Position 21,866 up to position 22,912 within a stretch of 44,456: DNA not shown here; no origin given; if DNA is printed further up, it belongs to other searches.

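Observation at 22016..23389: Tandemly duplicated XRE repressor cassette with perfect palindromic operators, divergent from an AT-rich orphan gene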

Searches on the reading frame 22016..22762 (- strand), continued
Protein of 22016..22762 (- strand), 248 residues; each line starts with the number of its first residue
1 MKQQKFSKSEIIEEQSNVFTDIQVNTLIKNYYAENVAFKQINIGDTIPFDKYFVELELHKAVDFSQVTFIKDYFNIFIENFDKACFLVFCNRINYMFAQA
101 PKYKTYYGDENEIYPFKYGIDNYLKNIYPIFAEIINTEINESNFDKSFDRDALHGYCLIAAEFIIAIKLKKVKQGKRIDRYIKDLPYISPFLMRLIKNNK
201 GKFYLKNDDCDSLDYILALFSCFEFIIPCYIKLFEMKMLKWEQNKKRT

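Call 41: find_related_loci(query=A1, collection=genome_contigs, flank=5000)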
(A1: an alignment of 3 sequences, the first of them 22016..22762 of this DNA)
Query A1 (248 aa) in genome_contigs; peptide patterns used: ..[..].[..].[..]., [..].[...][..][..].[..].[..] (x = any residue, [..] = any of these).
117 stretches matched a pattern; 3 encode a relative of the query (tblastn E <= 1e-3); 3 distinct loci.
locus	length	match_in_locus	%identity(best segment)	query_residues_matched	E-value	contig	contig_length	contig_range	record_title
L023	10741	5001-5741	42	4-247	2e-48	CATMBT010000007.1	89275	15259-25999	MAG TPA_asm: uncultured Christensenella sp. isolate MGG00234_1678865633 genome assembly, contig: C4_67, whole genome sho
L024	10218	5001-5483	47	89-243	5e-45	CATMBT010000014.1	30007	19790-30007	MAG TPA_asm: uncultured Christensenella sp. isolate MGG00234_1678865633 genome assembly, contig: C4_300, whole genome sh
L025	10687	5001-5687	39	22-244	4e-42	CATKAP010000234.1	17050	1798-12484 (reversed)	MAG: uncultured bacterium isolate iMGMC-748_1678881702 genome assembly, contig: MegahitA5_36716, whole genome shotgun se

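Call 42: find_related_loci(query=A1, collection=viral_contigs, flank=5000)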
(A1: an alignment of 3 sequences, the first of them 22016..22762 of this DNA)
Query A1 (248 aa) in viral_contigs; peptide patterns used: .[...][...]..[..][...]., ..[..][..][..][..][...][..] (x = any residue, [..] = any of these).
180 stretches matched a pattern; 1 encode a relative of the query (tblastn E <= 1e-3); 1 distinct loci.
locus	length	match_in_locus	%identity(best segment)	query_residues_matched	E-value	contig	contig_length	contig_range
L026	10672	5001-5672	44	31-247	1e-51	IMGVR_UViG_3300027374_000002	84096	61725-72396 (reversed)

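Call 44: predict_structure(alignment_id=A2)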
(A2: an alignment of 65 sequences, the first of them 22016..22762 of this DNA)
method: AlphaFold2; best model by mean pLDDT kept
length: 248 residues; sequences in the alignment: 65
mean_pLDDT: 93.0   pTM: 0.90
mean pLDDT of the five models: 93.0, 92.7, 92.5, 92.1, 91.7
residues with pLDDT >= 90: 208; 70-90: 29; 50-70: 11; < 50: 0
segments of 3 or more residues with pLDDT < 50: none
pLDDT, mean of each block of 10 residues (from residue 1): 86 92 92 96 92 94 79 74 97 97 82 93 98 98 87 95 98 98 96 98 98 99 96 97 96
secondary structure, 60 per line:
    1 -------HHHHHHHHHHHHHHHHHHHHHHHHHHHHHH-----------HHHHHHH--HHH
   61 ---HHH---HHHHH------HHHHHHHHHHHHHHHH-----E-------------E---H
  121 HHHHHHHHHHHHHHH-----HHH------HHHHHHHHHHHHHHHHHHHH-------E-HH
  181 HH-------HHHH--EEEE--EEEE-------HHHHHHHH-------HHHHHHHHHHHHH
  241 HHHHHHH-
elements in order: H8-37 H49-55 H70-74 H81-96 H120-135 H150-169 H179-182 H190-193 E196-199 E202-205 H213-220 H228-247

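Call 47: fold_search(model_id=the predicted structure, library=pdb)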
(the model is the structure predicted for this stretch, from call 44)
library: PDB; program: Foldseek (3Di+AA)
matches with E <= 10: 21; with E <= 0.001: 0
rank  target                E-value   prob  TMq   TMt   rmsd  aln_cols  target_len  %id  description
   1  8gbe                  1.4e+00  0.12  0.23  0.27  13.5       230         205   11  Structure of a viral gasdermin protein A47 from Eptesipox virus (released 2023-03-15)
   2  6sbs_A                2.2e+00  0.21  0.16  0.38   8.8        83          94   16  YtrA from Sulfolobus acidocaldarius, a GntR-family transcription factor (released 2019-07-31)
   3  5kvr                  2.2e+00  0.18  0.15  0.40   7.8        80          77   12  X-Ray Crystal Structure of a Fragment (1-75) of a Transcriptional Regulator PdhR from Escherichia coli CFT073 (released 2016-11-02)
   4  6exk_A                2.5e+00  0.08  0.15  0.16   9.0       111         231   17  The Transcriptional Regulator PrfA from Listeria Monocytogenes in complex with a ring-fused 2-pyridone (MK206) - unfol (released 2018-05-02)
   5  5j9t_I                2.6e+00  0.12  0.19  0.17  13.4       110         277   11  Crystal structure of the NuA4 core complex (released 2016-10-26)
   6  4txa                  4.6e+00  0.02  0.15  0.11  18.1       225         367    7  Crystal structure of N-terminus of Roquin (released 2015-03-11)
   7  4aih_E                5.1e+00  0.04  0.13  0.20  13.9       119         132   11  Crystal structure of RovA from Yersinia in its free form (released 2012-09-12)
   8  8xrb_A                5.1e+00  0.02  0.11  0.07  24.4       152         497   10  Dual receptor-binding, infectivity, and transmissibility of an emerging H2N2 avian influenza virus (released 2025-01-15)
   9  8cb5_B                5.4e+00  0.07  0.14  0.16   8.0        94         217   18  The Transcriptional Regulator PrfA from Listeria Monocytogenes in complex with tripeptide Glu-Val-Phe (released 2024-08-07)
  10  9i3r_A                6.3e+00  0.01  0.14  0.09  17.8       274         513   10  Human TRPM4 ion channel in MAASTY copolymer lipid nanodisc in a calcium-bound state (released 2026-01-28)
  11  8gka_A                6.3e+00  0.01  0.13  0.07  19.0       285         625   11  Human TRPV3 tetramer structure, closed conformation (released 2023-09-06)
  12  8cbg_B                7.0e+00  0.02  0.12  0.12   8.9       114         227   14  The Transcriptional Regulator PrfA from Listeria Monocytogenes in complex with tetrapeptide Arg-Gly-Leu-Leu (released 2024-08-07)
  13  7uch                  7.0e+00  0.02  0.19  0.10  17.0       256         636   12  AprA Methyltransferase 1 - GNAT in complex with Mn2+ , SAM, and Di-methyl-malonate (released 2022-06-01)
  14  6dzd_B                7.4e+00  0.05  0.15  0.14   8.8        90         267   12  Crystal structure of Bacillus licheniformis hypothetical protein YfiH (released 2019-09-11)
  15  9guk_B                7.8e+00  0.06  0.13  0.14   7.1        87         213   13  Crystal structure of transcription factor NtcA from Synechococcus elongatus in complex with its transcriptional co- ac (released 2025-03-12)
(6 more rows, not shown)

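Call 48: fold_search(model_id=the predicted structure, library=viral)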
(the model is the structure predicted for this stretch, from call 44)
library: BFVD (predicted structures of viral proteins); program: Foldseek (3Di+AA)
matches with E <= 10: 47; with E <= 0.001: 0
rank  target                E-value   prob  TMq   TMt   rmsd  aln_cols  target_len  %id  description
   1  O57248                1.3e+00  0.07  0.21  0.21  24.9       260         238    9  Protein A47 [Vaccinia virus (strain Ankara)]
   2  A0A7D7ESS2            1.7e+00  0.07  0.15  0.22  13.6       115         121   10  Uncharacterized protein [Pseudomonas phage Persinger]
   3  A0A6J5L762            1.7e+00  0.06  0.17  0.09  18.1       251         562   14  Uncharacterized protein [uncultured Caudovirales phage]
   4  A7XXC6                2.0e+00  0.02  0.13  0.12  26.3       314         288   10  Uncharacterized protein [Thermus virus P23-45]
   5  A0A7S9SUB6            4.0e+00  0.02  0.11  0.09  17.9       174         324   16  PNPLA domain-containing protein [Virus NIOZ-UU159]
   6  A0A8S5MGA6            4.2e+00  0.02  0.15  0.13  20.1       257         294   15  Uncharacterized protein [Siphoviridae sp. ctcfw7]
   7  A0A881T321            4.5e+00  0.04  0.14  0.23  12.6       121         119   10  (no name in the UniProt tables at hand)
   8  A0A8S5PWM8            4.5e+00  0.03  0.20  0.21  20.6       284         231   10  Nucleotide modification associated domain 1 [Siphoviridae sp. ct9GL2]
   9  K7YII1                4.5e+00  0.03  0.15  0.14  15.2       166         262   17  Putative Sel1-like repeat-containing protein [Megavirus courdo11]
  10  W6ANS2                4.5e+00  0.01  0.10  0.09  17.6       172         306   12  RNA-dependent RNA polymerase (Fragment) [Cassava frogskin associated virus]
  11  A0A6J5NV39            4.5e+00  0.01  0.09  0.10  20.8       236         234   11  HDc domain containing protein [uncultured Caudovirales phage]
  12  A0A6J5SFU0            5.0e+00  0.07  0.12  0.18   8.0        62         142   24  Uncharacterized protein [uncultured Caudovirales phage]
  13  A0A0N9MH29            5.2e+00  0.02  0.13  0.16  15.7       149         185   15  (no name in the UniProt tables at hand)
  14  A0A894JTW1            5.2e+00  0.02  0.12  0.10  19.2       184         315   14  (no name in the UniProt tables at hand)
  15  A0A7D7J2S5            5.5e+00  0.01  0.12  0.09  22.0       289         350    9  (no name in the UniProt tables at hand)
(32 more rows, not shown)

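Call 49: find_homologous_proteins(query=A2, max_evalue=0.00001)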
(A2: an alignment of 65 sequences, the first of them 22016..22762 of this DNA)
Query A2 (65 sequences) (248 aa, profile of the alignment): 5 proteins with E <= 0.00001 among 2264 candidates.
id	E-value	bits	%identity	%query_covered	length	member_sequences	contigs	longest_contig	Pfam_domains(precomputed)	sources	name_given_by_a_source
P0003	1.8e-86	308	35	97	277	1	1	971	-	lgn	-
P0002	3.2e-79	284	42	98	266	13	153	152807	-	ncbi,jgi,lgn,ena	-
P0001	1.5e-69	252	100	100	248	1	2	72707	-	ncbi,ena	-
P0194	2.4e-56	209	25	79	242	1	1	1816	-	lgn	-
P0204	2.1e-47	180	22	88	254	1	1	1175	-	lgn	-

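Call 50: find_encoding_contigs(protein=P0194, flank=2000, max_places=2)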
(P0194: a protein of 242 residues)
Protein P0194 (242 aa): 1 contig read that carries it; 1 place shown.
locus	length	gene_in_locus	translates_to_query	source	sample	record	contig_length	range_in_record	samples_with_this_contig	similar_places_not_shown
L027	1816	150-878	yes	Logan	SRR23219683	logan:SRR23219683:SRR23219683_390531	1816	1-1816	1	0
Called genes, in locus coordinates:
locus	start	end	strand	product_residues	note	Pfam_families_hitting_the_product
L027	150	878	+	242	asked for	-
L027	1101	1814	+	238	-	?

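Call 51: find_encoding_contigs(protein=P0204, flank=2000, max_places=2)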
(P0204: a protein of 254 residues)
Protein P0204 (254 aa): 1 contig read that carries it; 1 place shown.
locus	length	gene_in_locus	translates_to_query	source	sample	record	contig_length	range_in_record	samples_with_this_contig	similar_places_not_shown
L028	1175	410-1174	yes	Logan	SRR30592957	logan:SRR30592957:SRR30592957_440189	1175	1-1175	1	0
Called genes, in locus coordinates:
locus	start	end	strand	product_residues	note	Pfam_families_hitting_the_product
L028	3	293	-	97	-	?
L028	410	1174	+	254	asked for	?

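Call 53: find_related_loci(query=A3, collection=metagenome_contigs, flank=4000)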
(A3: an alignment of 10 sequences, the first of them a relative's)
Query A3 (257 aa) in metagenome_contigs; peptide patterns used: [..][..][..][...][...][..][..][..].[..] (x = any residue, [..] = any of these).
141 stretches matched a pattern; 11 encode a relative of the query (tblastn E <= 1e-3); 11 distinct loci.
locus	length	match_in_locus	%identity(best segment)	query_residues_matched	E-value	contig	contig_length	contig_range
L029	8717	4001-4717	49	11-249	8e-80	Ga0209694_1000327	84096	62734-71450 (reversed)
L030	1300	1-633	47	39-249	3e-70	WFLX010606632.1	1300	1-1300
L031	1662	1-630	48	40-249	6e-68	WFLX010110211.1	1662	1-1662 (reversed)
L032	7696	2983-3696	36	13-250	3e-51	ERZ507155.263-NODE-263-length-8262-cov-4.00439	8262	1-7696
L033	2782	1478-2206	39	6-248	1e-48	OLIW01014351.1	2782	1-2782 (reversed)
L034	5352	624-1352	39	6-248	2e-48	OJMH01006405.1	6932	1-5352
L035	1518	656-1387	34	12-255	3e-45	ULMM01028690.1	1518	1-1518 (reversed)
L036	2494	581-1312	34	12-255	3e-44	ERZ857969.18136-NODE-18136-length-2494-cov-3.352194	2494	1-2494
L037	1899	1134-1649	39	78-250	2e-40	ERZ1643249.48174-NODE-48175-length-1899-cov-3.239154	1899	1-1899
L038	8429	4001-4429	49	88-235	4e-40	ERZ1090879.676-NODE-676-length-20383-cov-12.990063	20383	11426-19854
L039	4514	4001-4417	51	85-228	4e-39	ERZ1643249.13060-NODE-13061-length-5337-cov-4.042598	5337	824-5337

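Call 54: find_related_loci(query=A3, collection=viral_contigs, flank=4000)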
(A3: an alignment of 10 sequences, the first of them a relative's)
Query A3 (257 aa) in viral_contigs; peptide patterns used: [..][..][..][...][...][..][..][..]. (x = any residue, [..] = any of these).
60 stretches matched a pattern; 1 encode a relative of the query (tblastn E <= 1e-3); 1 distinct loci.
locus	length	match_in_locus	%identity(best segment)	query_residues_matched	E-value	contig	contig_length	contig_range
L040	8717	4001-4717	49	11-249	2e-80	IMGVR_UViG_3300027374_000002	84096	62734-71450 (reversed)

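Call 63: search_dna_similar(query=window:22016-22762:-, collection=phages, mode=protein, max_evalue=0.001)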
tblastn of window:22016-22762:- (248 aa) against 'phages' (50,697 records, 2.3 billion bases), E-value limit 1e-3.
No match.

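Call 64: search_dna_similar(query=window:22016-22762:-, collection=plasmids, mode=protein, max_evalue=0.001)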
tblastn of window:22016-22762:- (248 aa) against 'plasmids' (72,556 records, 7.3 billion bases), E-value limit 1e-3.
No match.

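Call 65: search_protein_families(library=phrogs, proteins=[L003:1365-2432:-, L003:2503-2856:-, L003:2887-3177:-, L003:3389-3634:-, L003:3639-3941:-, L003:3941-4282:-, L003:4621-4821:-, L003:5139-5456:-, L003:5449-5778:-, L003:7300-8541:+], max_evalue=0.001)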
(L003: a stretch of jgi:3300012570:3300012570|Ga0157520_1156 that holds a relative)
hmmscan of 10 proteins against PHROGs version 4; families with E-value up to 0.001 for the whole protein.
L003:1365-2432:- (355 aa): 0 families

L003:2503-2856:- (117 aa): 0 families

L003:2887-3177:- (96 aa): 0 families

L003:3389-3634:- (81 aa): 0 families

L003:3639-3941:- (100 aa): 0 families

L003:3941-4282:- (113 aa): 1 family
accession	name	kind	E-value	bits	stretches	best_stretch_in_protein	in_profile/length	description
phrog_13105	-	unknown function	5.8e-05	23.8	1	6-82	5-83/239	-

L003:4621-4821:- (66 aa): 0 families

L003:5139-5456:- (105 aa): 10 families
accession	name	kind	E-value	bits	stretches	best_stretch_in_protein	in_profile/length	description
phrog_8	-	transcription regulation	6.7e-12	46.5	1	1-92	74-155/346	transcriptional regulator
phrog_3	-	transcription regulation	1.1e-08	36.3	1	5-79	90-164/430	transcriptional repressor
phrog_4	-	transcription regulation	4.9e-08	33.4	1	5-75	138-204/400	transcriptional repressor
phrog_3037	-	transcription regulation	9.4e-06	26.6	1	22-97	34-109/189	transcriptional repressor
phrog_2439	-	transcription regulation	3.7e-05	23.8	1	6-70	10-73/367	transcriptional regulator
phrog_2967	-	transcription regulation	5.5e-05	23.8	1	5-77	12-83/225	transcriptional regulator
phrog_3557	-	transcription regulation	9.2e-05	23.7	1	5-96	15-102/142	transcriptional regulator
phrog_5301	-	transcription regulation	0.00019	22.6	1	15-94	19-100/132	transcriptional repressor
phrog_4779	-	transcription regulation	0.00045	21.7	1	6-49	5-49/98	transcriptional regulator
phrog_4268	-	transcription regulation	0.00047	21.3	1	20-60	50-90/96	transcriptional repressor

L003:5449-5778:- (109 aa): 9 families
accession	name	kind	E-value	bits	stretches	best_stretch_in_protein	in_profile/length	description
phrog_8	-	transcription regulation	2.2e-13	51.4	1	1-87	74-150/346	transcriptional regulator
phrog_4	-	transcription regulation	1.8e-09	38.1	1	2-83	135-205/400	transcriptional repressor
phrog_2967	-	transcription regulation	7.7e-09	36.4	1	1-65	8-72/225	transcriptional regulator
phrog_3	-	transcription regulation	3.8e-08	34.5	1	1-74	86-157/430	transcriptional repressor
phrog_2439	-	transcription regulation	3.2e-07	30.6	1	6-64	10-68/367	transcriptional regulator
phrog_2328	-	transcription regulation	0.00017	22.4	1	3-96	15-105/128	transcriptional repressor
phrog_1373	-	transcription regulation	0.0002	22.4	1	4-60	64-120/166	transcriptional regulator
phrog_4583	-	transcription regulation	0.00048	21.1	1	3-62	10-69/81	transcriptional repressor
phrog_4779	-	transcription regulation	0.00085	20.8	0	7-37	6-36/98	transcriptional regulator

L003:7300-8541:+ (413 aa): 3 families
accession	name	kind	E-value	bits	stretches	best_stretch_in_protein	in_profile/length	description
phrog_1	-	integration and excision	9.9e-32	112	1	94-385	120-428/611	integrase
phrog_216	-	integration and excision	0.00019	21.7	1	267-384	78-217/301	integrase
phrog_7244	-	integration and excision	0.00044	20.6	1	175-302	109-235/263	integrase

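Call 72: find_encoding_contigs(protein=P0263, flank=6000, max_places=6)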
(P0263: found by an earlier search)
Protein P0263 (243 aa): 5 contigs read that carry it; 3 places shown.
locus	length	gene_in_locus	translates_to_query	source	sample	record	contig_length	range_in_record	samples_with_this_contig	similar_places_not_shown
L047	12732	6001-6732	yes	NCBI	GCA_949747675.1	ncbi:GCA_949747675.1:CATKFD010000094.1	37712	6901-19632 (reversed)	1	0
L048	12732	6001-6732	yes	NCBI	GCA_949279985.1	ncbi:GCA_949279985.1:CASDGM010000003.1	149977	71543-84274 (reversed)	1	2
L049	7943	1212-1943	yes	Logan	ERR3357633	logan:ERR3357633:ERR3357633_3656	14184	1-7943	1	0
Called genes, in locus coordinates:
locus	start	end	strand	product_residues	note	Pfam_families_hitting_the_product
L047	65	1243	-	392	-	PF00390:malic, PF01262:AlaDh_PNT_C (faint), PF00208:ELFV_dehydrog, PF03949:Malic_M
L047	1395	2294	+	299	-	PF00126:HTH_1, PF12849:PBP_like_2 (weak), PF03466:LysR_substrate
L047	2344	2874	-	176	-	PF00719:Pyrophosphatase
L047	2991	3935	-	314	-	PF01790:LGT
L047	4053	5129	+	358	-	PF01118:Semialdhyde_dh, PF02774:Semialdhyde_dhC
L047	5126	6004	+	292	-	PF00701:DHDPS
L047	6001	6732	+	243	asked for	PF01113:DapB_N, PF05173:DapB_C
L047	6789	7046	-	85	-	PF13560:HTH_31, PF12844:HTH_19, PF13443:HTH_26 (weak), PF01381:HTH_3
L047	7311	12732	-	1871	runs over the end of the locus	PF13195:DUF4011, PF13086:AAA_11 (weak), PF13604:AAA_30 (faint), PF01443:Viral_helicase1 (faint), PF13245:AAA_19 (faint), PF13086:AAA_11 (weak), PF13087:AAA_12, PF18741:MTES_1575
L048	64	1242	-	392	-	PF00390:malic, PF01262:AlaDh_PNT_C (faint), PF00208:ELFV_dehydrog, PF03949:Malic_M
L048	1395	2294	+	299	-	PF00126:HTH_1, PF12849:PBP_like_2 (weak), PF03466:LysR_substrate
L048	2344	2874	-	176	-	PF00719:Pyrophosphatase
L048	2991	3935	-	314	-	PF01790:LGT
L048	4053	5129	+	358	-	PF01118:Semialdhyde_dh, PF02774:Semialdhyde_dhC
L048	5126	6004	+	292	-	PF00701:DHDPS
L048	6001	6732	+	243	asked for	PF01113:DapB_N, PF05173:DapB_C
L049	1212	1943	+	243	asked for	PF01113:DapB_N, PF05173:DapB_C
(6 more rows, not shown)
